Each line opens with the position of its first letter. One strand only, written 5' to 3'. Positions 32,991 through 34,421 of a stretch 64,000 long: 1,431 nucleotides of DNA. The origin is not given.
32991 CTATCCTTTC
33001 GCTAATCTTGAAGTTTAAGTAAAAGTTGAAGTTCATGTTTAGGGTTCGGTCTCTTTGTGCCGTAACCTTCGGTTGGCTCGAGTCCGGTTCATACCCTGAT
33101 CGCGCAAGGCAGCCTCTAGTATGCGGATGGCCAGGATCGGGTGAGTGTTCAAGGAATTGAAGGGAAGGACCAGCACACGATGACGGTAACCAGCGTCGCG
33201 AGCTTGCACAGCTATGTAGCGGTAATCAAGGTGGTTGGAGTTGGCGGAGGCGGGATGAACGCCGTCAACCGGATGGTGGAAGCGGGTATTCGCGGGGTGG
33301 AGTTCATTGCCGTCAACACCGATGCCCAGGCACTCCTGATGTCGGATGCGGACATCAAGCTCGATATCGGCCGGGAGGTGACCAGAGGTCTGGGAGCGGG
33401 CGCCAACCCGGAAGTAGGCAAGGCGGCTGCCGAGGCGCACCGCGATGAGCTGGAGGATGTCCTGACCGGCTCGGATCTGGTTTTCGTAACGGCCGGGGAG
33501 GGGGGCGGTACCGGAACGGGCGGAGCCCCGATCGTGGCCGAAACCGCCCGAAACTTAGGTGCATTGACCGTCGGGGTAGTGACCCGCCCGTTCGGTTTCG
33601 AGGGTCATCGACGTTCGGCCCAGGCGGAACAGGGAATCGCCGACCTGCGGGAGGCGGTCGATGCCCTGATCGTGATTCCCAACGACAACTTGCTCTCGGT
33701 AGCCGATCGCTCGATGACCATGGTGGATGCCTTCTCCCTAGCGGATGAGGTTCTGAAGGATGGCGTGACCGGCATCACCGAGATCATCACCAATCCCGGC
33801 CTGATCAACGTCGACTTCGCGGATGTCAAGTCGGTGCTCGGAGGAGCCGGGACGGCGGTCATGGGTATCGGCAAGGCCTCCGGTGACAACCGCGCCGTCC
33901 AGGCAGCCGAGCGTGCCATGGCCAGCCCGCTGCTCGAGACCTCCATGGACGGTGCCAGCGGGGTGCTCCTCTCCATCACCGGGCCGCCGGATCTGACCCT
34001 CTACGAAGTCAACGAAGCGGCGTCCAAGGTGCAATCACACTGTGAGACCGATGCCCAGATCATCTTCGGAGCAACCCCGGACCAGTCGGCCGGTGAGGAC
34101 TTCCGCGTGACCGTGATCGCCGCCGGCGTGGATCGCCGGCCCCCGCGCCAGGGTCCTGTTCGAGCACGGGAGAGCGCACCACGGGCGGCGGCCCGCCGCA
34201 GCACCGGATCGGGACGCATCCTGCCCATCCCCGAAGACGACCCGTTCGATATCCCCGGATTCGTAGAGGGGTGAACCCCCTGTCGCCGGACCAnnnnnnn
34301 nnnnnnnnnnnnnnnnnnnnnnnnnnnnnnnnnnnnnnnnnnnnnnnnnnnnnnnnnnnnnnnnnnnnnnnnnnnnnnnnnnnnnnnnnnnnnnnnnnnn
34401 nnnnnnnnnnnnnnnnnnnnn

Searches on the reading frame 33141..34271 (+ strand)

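Call 40: search_protein_families(library=pfam, proteins=[window:33141-34271:+], max_evalue=0.001)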
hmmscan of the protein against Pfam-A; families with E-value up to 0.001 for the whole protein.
window:33141-34271:+ (377 aa): 2 families
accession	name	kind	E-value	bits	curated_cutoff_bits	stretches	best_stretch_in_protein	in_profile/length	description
PF00091.31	Tubulin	-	1.2e-45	156.6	33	1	29-188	2-189/190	Tubulin/FtsZ family, GTPase domain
PF12327.13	FtsZ_C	-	6.4e-32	110.2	27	1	237-331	1-95/95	FtsZ family, C-terminal domain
